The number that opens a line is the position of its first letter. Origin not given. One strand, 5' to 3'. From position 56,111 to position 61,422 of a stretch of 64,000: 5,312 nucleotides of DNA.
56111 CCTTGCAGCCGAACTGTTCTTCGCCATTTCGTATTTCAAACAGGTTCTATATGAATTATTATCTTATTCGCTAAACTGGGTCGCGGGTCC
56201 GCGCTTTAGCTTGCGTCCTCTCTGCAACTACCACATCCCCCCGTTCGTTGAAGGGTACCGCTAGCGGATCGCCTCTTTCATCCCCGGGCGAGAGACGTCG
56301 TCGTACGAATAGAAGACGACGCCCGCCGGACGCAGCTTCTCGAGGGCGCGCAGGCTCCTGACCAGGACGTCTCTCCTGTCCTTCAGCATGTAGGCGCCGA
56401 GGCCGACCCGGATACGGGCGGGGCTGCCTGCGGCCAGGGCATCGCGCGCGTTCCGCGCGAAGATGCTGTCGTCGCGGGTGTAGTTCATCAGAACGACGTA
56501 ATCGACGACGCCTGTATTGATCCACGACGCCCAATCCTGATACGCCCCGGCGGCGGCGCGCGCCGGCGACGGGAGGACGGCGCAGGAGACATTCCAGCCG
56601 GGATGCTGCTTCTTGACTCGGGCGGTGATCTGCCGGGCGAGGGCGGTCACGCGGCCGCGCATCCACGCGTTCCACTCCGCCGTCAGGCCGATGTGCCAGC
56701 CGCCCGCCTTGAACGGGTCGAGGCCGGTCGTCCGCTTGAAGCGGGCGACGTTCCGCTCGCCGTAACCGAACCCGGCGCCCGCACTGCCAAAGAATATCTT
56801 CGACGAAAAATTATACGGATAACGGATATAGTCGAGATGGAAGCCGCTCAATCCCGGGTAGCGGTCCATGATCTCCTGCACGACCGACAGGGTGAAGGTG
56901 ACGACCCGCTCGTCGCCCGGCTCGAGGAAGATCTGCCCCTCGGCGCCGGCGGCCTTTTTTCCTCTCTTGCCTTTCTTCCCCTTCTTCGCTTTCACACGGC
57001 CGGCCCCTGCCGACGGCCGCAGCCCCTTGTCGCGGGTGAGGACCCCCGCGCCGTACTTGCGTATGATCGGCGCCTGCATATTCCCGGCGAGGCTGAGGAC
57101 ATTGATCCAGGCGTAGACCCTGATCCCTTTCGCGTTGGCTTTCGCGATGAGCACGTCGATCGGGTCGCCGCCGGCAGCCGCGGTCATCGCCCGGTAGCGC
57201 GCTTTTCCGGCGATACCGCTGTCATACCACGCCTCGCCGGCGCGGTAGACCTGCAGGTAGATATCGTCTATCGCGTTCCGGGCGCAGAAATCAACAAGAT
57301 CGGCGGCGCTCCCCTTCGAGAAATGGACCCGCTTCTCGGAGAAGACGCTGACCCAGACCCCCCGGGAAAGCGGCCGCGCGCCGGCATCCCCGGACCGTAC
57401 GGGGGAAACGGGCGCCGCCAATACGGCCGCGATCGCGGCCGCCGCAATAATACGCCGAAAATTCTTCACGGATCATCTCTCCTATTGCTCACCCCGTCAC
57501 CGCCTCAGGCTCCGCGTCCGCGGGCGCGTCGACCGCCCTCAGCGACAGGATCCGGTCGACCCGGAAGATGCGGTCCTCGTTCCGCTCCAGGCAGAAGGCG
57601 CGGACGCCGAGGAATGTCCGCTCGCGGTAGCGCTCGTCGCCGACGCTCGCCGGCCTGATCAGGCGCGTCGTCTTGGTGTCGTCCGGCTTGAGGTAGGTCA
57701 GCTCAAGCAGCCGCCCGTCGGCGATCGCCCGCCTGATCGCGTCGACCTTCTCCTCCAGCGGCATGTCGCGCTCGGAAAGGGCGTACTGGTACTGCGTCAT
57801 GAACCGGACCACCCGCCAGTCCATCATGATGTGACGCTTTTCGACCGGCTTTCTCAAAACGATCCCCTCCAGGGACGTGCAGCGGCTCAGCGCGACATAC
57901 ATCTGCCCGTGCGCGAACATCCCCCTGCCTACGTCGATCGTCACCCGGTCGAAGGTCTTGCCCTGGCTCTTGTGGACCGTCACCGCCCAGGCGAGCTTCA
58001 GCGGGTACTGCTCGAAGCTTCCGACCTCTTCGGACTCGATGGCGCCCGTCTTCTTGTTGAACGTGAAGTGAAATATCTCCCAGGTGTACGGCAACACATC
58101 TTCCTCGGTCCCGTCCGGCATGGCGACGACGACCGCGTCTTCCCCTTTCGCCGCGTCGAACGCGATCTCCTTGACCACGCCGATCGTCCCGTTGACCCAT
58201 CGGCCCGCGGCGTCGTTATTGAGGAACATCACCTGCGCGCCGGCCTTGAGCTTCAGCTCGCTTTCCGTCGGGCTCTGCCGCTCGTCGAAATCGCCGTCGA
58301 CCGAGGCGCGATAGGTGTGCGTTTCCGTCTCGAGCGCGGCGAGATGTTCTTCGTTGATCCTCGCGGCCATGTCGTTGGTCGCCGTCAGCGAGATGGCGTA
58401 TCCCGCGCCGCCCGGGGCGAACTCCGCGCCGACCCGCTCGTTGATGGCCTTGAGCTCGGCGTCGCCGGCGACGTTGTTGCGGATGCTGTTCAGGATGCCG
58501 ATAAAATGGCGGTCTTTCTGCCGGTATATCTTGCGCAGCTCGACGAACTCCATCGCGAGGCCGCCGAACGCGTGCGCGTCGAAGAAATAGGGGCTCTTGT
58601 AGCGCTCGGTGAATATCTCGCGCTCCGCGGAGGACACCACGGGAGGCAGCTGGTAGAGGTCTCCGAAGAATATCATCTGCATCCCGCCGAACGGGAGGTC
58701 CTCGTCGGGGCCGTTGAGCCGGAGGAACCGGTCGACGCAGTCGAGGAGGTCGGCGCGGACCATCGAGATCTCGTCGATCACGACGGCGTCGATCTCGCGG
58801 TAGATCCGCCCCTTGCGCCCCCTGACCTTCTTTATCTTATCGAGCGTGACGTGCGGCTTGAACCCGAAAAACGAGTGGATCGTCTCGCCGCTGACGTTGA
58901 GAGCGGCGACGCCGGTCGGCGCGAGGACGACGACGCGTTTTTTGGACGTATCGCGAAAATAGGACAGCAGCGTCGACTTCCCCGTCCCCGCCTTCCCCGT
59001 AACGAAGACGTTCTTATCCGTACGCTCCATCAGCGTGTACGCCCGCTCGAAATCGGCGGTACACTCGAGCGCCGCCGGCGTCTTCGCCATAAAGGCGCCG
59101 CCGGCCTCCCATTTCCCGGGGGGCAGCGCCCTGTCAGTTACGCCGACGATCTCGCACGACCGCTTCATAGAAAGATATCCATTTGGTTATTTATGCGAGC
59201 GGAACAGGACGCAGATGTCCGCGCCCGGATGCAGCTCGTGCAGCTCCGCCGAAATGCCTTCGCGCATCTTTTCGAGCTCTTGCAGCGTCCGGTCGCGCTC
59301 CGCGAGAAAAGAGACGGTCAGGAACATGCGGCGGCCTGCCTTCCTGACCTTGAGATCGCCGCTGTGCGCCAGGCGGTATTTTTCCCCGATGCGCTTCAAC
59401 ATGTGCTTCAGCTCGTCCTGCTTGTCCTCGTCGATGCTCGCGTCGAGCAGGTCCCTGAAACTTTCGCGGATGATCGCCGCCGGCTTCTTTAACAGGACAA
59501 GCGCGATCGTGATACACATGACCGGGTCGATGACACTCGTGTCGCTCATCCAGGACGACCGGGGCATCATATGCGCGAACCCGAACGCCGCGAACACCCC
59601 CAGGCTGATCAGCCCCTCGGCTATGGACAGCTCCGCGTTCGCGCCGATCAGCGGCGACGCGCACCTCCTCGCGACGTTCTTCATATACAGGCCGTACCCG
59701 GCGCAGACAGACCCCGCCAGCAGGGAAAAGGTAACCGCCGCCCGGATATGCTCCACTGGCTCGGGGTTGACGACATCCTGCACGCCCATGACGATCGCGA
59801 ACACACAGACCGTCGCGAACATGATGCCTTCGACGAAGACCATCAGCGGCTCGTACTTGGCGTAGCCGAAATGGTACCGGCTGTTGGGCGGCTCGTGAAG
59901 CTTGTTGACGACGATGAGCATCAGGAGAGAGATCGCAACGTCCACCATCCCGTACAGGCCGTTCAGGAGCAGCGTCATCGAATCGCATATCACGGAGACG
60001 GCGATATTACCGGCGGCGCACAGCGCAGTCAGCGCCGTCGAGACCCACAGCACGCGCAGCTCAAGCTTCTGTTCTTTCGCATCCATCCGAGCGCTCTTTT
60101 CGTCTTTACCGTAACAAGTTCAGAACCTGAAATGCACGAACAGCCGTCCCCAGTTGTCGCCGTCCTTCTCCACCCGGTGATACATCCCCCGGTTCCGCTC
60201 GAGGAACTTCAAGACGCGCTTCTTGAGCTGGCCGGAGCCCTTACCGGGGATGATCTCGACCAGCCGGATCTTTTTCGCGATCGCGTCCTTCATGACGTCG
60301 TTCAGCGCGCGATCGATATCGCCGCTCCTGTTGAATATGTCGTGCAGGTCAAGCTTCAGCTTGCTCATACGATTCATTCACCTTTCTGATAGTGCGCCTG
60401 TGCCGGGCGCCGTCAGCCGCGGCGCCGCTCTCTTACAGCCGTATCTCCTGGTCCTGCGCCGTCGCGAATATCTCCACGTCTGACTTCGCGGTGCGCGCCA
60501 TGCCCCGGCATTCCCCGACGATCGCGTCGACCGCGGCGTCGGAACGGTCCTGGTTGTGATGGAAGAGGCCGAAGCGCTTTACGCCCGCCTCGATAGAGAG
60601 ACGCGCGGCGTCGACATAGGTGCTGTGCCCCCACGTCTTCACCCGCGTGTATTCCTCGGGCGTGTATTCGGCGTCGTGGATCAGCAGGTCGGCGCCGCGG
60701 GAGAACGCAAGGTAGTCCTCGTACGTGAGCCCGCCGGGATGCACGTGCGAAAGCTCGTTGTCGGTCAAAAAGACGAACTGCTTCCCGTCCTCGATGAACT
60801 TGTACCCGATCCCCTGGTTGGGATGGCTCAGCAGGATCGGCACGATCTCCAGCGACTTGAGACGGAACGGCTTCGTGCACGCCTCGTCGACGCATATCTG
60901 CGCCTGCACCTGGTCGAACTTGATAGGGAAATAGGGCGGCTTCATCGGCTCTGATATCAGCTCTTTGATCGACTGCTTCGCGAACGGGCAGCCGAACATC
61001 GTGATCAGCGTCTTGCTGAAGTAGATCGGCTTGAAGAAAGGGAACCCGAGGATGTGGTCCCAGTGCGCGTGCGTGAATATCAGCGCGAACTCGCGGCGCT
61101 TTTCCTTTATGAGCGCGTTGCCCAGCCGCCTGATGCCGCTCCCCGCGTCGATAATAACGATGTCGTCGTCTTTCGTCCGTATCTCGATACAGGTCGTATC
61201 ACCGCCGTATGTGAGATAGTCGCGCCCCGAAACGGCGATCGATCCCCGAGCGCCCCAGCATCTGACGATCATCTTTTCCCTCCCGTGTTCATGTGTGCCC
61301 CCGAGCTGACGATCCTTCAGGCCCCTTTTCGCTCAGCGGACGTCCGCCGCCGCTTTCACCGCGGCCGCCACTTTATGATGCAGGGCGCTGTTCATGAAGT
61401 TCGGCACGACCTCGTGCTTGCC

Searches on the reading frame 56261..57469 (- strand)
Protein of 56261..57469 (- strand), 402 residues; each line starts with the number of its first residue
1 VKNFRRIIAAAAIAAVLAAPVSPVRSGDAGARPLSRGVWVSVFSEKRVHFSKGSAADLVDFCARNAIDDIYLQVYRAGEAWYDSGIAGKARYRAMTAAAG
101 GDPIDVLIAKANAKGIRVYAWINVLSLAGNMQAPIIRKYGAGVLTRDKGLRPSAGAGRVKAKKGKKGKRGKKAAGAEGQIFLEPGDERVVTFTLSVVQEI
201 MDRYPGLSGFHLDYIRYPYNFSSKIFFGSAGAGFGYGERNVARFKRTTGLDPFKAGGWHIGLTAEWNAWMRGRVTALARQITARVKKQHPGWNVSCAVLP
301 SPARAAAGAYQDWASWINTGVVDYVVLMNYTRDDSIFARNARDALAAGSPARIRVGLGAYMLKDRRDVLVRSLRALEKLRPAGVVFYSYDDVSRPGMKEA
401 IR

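Call 38: search_protein_families(library=pfam, proteins=[window:56261-57469:-], max_evalue=0.0001)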
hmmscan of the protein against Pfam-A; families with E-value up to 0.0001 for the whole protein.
window:56261-57469:- (402 aa): 1 family
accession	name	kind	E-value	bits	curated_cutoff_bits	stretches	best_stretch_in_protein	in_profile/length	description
PF02638.21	GHL10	-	9.7e-24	84.5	27.9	1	36-340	3-271/311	Glycosyl hydrolase-like 10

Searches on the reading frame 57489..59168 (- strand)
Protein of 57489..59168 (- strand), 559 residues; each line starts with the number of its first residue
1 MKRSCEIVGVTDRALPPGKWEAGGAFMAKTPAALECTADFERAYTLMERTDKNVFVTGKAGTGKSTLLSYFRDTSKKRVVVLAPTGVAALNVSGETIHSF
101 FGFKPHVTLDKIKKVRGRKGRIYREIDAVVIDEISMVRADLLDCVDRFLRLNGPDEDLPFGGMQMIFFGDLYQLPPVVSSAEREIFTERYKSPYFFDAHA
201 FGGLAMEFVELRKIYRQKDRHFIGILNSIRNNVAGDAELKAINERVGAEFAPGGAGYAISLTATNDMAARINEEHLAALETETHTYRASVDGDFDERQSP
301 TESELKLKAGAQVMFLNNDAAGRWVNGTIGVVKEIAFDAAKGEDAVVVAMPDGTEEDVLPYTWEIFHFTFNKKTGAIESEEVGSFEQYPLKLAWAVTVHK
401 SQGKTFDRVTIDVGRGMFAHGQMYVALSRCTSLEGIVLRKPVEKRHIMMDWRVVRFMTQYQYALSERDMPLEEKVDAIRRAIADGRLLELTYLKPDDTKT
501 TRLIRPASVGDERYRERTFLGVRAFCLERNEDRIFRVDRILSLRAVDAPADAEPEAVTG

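Call 38: search_protein_families(library=pfam, proteins=[window:57489-59168:-], max_evalue=0.0001)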
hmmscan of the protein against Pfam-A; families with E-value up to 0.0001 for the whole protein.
window:57489-59168:- (559 aa): 8 families
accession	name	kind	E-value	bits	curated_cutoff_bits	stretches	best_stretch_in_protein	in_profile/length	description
PF05970.20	PIF1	-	4.6e-27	95.5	25.9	1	47-186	18-165/223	PIF1-like helicase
PF13604.12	AAA_30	-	4.3e-12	46.6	27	1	46-181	13-135/191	AAA domain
PF13245.12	AAA_19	-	1.1e-11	45.5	25.1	1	49-177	9-132/134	AAA domain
PF13280.12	WYL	-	2.9e-09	37.2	21.8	1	474-544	2-69/70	WYL domain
PF02689.20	Herpes_Helicase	-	3.1e-09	35.9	27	0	383-438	720-776/808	Helicase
PF01443.25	Viral_helicase1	-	2.1e-06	28.2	21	0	379-432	166-222/228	Viral superfamily 1 RNA helicase core domain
PF13538.12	UvrD_C_2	-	1.6e-05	25.1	27.4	0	392-429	1-44/52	UvrD-like helicase C-terminal domain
PF13479.12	AAA_24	-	5.2e-05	23.6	27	1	52-147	3-86/195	AAA domain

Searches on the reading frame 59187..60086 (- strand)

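Call 38: search_protein_families(library=pfam, proteins=[window:59187-60086:-], max_evalue=0.0001)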
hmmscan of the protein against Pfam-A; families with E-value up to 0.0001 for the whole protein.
window:59187-60086:- (299 aa): 1 family
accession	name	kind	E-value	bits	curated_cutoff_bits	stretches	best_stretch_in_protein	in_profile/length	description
PF01545.26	Cation_efflux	-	2.5e-30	106.2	26.6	1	13-214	1-198/198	Cation efflux family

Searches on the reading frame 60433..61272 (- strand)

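Call 38: search_protein_families(library=pfam, proteins=[window:60433-61272:-], max_evalue=0.0001)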
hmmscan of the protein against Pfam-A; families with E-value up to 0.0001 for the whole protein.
window:60433-61272:- (279 aa): 2 families
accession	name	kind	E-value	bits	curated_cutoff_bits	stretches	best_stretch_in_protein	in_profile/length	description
PF12706.13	Lactamase_B_2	-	5.4e-14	52.7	27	1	39-239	3-200/200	Beta-lactamase superfamily domain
PF00753.33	Lactamase_B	-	1.2e-06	29.1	22.7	1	23-85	3-68/196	Metallo-beta-lactamase superfamily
